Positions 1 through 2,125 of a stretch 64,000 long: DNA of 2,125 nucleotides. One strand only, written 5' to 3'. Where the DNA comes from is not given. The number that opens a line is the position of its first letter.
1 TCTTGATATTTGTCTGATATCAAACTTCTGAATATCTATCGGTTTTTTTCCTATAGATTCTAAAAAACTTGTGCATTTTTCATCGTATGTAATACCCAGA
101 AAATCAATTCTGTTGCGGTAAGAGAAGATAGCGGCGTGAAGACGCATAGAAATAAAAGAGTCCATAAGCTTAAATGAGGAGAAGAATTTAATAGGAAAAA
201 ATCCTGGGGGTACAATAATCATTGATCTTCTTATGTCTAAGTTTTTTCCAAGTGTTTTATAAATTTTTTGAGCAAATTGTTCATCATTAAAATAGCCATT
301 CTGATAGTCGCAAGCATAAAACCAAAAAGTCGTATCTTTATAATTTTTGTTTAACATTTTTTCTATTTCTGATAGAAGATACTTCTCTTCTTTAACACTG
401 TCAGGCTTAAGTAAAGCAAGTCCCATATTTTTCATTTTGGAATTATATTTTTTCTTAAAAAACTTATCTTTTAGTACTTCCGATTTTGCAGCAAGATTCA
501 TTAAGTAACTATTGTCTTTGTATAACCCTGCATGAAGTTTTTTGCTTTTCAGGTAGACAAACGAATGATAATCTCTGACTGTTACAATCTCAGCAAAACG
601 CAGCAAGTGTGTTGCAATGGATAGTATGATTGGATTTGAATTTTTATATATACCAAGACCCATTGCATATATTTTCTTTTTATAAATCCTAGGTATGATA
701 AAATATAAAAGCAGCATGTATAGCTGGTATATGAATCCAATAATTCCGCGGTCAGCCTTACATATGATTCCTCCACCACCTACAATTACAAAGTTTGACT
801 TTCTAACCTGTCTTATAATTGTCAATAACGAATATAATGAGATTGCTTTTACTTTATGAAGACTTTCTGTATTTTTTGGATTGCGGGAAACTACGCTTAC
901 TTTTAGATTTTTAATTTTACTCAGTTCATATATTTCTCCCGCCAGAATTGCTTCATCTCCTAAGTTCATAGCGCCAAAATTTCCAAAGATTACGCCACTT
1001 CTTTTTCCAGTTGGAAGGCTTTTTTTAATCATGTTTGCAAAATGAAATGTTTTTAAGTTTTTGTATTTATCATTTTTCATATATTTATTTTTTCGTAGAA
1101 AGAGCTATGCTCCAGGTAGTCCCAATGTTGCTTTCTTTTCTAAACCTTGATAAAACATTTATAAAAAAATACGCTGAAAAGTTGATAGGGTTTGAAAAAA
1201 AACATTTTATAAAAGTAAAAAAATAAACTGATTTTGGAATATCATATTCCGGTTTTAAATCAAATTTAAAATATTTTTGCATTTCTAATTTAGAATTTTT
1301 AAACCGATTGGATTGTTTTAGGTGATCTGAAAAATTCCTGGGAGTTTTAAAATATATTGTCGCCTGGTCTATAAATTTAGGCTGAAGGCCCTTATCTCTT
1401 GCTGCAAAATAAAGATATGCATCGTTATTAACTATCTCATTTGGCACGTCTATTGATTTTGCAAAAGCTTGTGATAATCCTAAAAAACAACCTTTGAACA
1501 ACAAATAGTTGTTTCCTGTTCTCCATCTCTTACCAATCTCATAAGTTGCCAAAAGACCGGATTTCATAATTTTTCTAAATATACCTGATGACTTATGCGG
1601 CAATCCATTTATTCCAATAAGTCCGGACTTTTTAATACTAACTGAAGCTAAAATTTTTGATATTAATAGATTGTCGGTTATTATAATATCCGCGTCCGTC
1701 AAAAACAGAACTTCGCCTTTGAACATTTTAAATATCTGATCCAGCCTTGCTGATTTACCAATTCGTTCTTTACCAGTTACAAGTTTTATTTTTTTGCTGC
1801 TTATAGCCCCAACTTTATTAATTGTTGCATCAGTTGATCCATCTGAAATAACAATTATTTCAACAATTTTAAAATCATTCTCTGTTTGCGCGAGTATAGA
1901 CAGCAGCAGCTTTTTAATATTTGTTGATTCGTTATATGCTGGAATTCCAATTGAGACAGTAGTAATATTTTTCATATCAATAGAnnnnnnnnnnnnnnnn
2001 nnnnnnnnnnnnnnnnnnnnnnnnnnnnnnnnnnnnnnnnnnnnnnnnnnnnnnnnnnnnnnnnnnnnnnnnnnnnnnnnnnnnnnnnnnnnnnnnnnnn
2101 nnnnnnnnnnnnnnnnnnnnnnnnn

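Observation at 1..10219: Co-oriented surface-glycosylation / sortase / disulfide-bond module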

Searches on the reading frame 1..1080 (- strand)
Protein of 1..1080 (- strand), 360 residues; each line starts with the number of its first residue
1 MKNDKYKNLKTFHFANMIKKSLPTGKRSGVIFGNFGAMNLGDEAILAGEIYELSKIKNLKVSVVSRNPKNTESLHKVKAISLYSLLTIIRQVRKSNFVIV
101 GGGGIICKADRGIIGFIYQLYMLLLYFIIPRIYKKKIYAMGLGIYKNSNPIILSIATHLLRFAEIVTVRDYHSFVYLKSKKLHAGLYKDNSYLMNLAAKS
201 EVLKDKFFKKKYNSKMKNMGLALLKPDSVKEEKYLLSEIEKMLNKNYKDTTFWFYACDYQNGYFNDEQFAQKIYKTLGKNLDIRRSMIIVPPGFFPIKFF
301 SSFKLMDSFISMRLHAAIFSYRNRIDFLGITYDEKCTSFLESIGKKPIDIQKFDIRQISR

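Call 7: search_protein_families(library=pfam, proteins=[window:1-1080:-], max_evalue=0.01)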
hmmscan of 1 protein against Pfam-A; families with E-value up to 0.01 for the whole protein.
seq(360 aa): 1 family
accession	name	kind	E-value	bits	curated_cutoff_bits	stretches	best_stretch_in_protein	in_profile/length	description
PF04230.19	PS_pyruv_trans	-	7.1e-24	85.6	25.3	1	39-333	1-279/280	Polysaccharide pyruvyl transferase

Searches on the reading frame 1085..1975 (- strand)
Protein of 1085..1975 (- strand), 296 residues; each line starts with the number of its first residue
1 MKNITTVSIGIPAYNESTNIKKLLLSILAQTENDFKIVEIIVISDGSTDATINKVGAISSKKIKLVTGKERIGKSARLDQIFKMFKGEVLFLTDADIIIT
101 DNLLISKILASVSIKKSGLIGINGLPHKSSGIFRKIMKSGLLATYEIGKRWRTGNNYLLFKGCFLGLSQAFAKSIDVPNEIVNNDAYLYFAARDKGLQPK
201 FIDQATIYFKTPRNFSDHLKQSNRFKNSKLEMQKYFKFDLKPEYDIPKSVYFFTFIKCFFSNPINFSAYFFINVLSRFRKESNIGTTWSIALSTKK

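Call 6: search_protein_families(library=pfam, proteins=[window:1085-1975:-], max_evalue=0.01)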
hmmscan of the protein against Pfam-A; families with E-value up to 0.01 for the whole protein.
window:1085-1975:- (296 aa): 3 families
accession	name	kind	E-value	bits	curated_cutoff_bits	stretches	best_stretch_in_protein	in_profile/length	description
PF00535.33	Glycos_transf_2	-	2.1e-19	70.5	23.3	1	8-170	1-163/168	Glycosyl transferase family 2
PF13641.12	Glyco_tranf_2_3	-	6.2e-10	39.9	27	1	7-224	3-226/230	Glycosyltransferase like family 2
PF10111.15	Glyco_tranf_2_2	-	0.0021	18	27.3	1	11-112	4-106/276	Glycosyltransferase like family 2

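Call 8: search_protein_families(library=ncbifam, proteins=[window:1085-1975:-], max_evalue=0.1)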
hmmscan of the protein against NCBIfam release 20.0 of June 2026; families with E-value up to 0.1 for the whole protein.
window:1085-1975:- (296 aa): 20 families
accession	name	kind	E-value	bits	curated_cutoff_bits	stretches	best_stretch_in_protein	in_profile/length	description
TIGR03937.1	PgaC_IcaA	equivalog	2e-12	46.8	422.3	1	2-103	42-142/407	poly-beta-1,6-N-acetyl-D-glucosamine synthase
NF010496.0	PRK13915.1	equivalog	5.2e-10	38.9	262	1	2-112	28-142/307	glucosyl-3-phosphoglycerate synthase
NF041875.1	EPS_EpsD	equivalog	4e-09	36.3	370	1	7-105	1-98/325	exopolysaccharide biosynthesis glycosyltransferase EpsD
TIGR04283.1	glyco_like_mftF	equivalog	3.2e-08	33.4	182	1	7-112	1-97/221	TIGR04283 family arsenosugar biosynthesis glycosyltransferase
NF007482.0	PRK10073.1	equivalog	1.8e-07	30.5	423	1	2-102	3-101/334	glycosyltransferase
NF047588.1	GlcsyltransPgfSStrep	equivalog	2.6e-07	30.2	500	1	7-108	3-106/308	glycosyltransferase PgfS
TIGR03965.1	mycofact_glyco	equivalog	2.8e-07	29.8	280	1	4-104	73-172/467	mycofactocin biosynthesis glycosyltransferase MftF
NF047683.1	TeichurnBiosyTuaG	equivalog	1.8e-06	27.8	400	1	4-96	5-96/252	teichuronic acid biosynthesis protein TuaG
NF050050.1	ProtGlycPglI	equivalog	8.4e-06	25.4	500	1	6-190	3-183/306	GalNAc(5)-diNAcBac-PP-undecaprenol beta-1,3-glucosyltransferase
NF053739.1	GlytfEpsEBac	equivalog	9.3e-06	24.8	450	1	7-102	3-98/265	glycosyltransferase EpsE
NF007986.1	PRK10714.1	equivalog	1.4e-05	24.2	529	1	2-97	3-101/316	undecaprenyl-phosphate 4-deoxy-4-formamido-L-arabinose transferase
TIGR03469.1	HpnB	hypoth_equivalog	5e-05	22.5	379.25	1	6-104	45-153/386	hopene-associated glycosyltransferase HpnB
NF045692.1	OglycostaseCruG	equivalog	0.00012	21.2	600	1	3-65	39-100/386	2'-O-glycosyltransferase CruG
NF038302.1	EPS_HpsE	equivalog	0.00055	19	300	1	7-59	3-55/307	hormogonium polysaccharide biosynthesis glycosyltransferase HpsE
TIGR03030.1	CelA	equivalog_domain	0.00096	17.3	699.1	1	2-63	128-189/714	UDP-forming cellulose synthase catalytic subunit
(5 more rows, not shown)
